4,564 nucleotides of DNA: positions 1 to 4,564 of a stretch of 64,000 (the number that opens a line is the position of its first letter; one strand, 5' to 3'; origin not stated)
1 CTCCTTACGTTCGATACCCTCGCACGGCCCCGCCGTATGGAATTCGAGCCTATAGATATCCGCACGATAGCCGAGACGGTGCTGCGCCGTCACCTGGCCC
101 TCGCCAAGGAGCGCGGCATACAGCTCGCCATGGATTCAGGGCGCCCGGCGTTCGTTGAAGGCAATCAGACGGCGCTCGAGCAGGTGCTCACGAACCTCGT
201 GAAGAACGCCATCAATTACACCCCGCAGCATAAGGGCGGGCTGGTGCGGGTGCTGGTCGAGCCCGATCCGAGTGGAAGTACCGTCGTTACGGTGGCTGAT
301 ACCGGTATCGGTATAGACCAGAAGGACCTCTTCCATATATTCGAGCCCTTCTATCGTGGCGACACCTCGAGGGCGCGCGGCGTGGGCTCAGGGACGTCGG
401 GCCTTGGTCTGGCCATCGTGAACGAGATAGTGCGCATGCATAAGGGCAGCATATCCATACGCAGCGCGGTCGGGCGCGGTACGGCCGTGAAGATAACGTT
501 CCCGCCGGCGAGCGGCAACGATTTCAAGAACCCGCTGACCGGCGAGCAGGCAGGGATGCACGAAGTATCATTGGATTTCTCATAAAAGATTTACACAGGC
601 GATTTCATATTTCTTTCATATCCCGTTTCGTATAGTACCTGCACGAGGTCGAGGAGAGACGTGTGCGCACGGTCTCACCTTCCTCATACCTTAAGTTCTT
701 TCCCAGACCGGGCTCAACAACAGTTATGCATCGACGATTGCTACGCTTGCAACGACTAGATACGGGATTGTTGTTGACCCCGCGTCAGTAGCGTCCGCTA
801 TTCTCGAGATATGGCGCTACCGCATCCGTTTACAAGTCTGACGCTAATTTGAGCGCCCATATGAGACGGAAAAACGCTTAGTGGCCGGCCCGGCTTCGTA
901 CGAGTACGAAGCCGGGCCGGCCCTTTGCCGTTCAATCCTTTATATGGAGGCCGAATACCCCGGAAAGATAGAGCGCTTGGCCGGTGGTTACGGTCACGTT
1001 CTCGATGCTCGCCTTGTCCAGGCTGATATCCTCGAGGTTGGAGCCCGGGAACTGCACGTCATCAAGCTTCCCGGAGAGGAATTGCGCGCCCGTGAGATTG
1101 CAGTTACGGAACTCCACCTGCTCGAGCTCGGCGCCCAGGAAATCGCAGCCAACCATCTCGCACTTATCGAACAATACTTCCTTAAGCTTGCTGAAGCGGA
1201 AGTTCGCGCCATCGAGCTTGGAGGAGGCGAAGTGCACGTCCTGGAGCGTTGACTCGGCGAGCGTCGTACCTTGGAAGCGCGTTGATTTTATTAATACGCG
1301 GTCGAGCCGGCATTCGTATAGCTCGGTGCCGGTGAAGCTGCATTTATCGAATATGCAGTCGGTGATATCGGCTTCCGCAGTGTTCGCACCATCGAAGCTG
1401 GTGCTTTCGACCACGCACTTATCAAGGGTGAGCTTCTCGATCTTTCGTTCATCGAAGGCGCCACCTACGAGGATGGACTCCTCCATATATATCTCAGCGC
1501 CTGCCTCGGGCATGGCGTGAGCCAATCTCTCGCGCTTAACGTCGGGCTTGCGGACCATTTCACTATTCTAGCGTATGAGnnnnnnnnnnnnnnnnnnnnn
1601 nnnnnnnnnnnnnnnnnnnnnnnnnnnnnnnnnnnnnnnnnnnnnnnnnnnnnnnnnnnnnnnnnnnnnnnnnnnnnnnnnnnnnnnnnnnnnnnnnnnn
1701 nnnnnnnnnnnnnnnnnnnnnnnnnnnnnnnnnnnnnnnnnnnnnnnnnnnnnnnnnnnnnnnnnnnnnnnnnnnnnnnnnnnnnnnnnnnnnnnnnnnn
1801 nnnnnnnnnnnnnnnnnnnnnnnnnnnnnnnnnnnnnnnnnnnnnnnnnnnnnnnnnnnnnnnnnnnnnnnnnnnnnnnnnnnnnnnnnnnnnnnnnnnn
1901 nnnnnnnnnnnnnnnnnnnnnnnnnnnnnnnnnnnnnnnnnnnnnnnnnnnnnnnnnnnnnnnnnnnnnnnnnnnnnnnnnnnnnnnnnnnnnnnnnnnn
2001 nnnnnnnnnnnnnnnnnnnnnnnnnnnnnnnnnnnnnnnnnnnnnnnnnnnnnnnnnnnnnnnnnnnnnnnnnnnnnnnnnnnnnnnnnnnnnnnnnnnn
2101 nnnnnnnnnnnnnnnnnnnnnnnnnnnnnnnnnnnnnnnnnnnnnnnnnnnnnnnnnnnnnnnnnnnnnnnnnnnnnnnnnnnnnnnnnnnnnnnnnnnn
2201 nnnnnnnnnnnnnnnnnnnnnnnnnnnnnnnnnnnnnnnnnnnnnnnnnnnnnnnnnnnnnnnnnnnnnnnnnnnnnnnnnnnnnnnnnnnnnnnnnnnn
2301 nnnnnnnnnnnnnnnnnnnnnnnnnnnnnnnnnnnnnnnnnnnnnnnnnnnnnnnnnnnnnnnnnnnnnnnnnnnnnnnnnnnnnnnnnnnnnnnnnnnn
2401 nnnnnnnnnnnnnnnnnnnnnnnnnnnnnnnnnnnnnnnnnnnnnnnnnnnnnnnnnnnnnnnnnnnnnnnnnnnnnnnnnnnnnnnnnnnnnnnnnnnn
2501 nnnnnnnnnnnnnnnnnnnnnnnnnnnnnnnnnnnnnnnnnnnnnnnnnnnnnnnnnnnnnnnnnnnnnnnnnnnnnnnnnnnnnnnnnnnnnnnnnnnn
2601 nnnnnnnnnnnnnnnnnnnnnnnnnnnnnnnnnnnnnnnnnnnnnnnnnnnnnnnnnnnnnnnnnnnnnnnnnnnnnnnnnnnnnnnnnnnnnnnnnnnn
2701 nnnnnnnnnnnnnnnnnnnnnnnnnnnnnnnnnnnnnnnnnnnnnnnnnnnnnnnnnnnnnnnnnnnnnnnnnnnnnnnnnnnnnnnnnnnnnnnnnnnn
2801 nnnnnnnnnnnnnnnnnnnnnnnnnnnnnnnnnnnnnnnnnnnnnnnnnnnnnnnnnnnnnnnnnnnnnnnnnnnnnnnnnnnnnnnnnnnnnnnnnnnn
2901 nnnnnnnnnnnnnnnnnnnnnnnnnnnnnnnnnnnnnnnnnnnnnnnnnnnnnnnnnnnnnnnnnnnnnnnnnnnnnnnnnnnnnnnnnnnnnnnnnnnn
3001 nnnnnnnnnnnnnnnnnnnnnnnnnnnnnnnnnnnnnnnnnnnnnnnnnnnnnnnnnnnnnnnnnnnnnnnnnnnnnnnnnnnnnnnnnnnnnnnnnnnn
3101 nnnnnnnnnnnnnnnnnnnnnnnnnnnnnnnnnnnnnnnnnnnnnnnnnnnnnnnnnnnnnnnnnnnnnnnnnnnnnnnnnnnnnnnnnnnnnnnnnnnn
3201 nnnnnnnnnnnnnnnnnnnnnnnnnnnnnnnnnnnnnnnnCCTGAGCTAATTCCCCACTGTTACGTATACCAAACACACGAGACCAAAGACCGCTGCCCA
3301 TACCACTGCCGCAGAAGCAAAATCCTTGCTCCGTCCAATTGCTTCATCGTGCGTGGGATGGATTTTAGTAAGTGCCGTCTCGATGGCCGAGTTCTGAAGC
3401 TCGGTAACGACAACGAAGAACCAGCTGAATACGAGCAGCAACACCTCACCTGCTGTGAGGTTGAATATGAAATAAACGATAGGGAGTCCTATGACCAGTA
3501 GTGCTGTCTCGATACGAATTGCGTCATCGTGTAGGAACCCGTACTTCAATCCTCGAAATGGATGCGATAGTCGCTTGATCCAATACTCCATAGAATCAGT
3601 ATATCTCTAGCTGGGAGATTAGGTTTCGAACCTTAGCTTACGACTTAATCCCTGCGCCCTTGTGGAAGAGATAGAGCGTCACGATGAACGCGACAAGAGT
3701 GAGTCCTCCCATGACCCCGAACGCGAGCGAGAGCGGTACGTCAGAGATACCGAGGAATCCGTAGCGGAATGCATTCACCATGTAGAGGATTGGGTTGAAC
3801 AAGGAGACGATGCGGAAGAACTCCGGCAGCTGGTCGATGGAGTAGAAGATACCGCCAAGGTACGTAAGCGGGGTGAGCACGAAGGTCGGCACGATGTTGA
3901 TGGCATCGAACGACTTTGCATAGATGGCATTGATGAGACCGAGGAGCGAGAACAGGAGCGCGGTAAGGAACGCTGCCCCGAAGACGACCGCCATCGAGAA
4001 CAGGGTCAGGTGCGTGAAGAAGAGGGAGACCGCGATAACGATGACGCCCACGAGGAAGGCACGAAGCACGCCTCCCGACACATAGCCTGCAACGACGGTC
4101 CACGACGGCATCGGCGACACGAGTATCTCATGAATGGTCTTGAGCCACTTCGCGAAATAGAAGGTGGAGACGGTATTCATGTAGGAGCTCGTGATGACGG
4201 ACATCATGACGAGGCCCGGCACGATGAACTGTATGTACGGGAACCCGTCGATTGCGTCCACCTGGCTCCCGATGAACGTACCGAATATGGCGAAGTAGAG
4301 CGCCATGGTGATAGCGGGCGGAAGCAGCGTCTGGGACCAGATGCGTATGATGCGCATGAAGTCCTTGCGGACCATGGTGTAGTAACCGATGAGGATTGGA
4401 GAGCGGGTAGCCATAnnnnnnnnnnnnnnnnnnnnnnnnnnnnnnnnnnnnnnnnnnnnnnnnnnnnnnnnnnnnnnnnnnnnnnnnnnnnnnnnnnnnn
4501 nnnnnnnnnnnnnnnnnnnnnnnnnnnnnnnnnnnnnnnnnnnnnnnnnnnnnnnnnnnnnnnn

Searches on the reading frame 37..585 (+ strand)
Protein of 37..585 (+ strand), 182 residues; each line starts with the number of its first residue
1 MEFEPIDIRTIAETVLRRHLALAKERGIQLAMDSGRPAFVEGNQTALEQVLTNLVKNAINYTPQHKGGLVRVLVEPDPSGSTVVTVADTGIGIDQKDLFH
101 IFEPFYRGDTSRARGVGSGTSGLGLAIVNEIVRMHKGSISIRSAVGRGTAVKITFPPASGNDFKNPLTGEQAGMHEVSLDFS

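Call 32: search_protein_families(library=pfam, proteins=[window:37-585:+], max_evalue=0.001)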
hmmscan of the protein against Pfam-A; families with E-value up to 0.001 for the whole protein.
window:37-585:+ (182 aa): 3 families
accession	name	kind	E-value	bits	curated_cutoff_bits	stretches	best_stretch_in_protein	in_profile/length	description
PF02518.31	HATPase_c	-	2e-28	99.4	26.4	1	42-157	1-109/111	Histidine kinase-, DNA gyrase B-, and HSP90-like ATPase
PF13589.12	HATPase_c_3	-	0.00021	21.8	25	1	47-125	3-77/137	Histidine kinase-, DNA gyrase B-, and HSP90-like ATPase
PF13581.12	HATPase_c_2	-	0.00056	20.3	27.4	0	27-154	30-126/127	Histidine kinase-like ATPase domain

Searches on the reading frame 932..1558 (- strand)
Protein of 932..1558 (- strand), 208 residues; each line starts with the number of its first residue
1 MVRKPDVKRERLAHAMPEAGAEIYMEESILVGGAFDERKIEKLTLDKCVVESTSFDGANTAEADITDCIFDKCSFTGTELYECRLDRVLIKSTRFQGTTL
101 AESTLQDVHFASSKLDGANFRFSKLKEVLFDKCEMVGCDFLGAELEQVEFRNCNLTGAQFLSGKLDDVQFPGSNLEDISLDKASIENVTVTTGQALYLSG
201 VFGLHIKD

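Call 32: search_protein_families(library=pfam, proteins=[window:932-1558:-], max_evalue=0.001)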
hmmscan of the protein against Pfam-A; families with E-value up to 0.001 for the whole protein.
window:932-1558:- (208 aa): 4 families
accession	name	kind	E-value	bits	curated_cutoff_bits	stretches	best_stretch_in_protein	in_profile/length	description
PF13599.13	Pentapeptide_4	-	1.1e-30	106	38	2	63-140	1-78/78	Pentapeptide repeat region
PF00805.28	Pentapeptide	-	9.4e-19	67.1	20.2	2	133-167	1-35/40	Pentapeptide repeats (8 copies)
PF13576.12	Pentapeptide_3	-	8e-13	48.8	27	1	110-153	1-47/48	Pentapeptide repeats (9 copies)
PF23894.2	LD_SV2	-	4.9e-09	36.9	29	1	118-178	30-90/92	SV2A/B/C luminal domain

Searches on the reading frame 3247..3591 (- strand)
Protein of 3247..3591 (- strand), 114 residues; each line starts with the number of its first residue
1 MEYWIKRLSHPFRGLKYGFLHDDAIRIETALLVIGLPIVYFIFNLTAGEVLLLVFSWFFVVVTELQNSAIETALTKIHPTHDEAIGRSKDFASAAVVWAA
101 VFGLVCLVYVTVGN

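Call 32: search_protein_families(library=pfam, proteins=[window:3247-3591:-], max_evalue=0.001)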
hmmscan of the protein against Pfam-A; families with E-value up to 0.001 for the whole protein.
window:3247-3591:- (114 aa): 1 family
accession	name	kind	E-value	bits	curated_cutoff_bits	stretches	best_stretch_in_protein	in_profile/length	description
PF01219.24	DAGK_prokar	-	2.7e-22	79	22.3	1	11-110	3-101/102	Prokaryotic diacylglycerol kinase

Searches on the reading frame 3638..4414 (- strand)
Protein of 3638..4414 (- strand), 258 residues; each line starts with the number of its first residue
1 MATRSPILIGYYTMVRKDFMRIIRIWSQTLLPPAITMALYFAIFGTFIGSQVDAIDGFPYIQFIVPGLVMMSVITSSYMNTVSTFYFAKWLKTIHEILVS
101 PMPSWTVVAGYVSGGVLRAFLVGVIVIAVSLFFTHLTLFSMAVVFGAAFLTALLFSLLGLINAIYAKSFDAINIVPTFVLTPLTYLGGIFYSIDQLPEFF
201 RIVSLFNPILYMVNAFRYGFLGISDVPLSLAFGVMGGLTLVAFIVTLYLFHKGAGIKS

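Call 32: search_protein_families(library=pfam, proteins=[window:3638-4414:-], max_evalue=0.001)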
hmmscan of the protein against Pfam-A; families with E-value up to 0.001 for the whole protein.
window:3638-4414:- (258 aa): 2 families
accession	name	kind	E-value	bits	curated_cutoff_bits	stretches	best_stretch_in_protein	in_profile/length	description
PF01061.29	ABC2_membrane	-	6.2e-35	121.1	26.9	1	12-220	4-210/211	ABC-2 type transporter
PF12698.13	ABC2_membrane_3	-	1.3e-06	28.3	31.6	1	60-248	160-347/347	ABC-2 family transporter protein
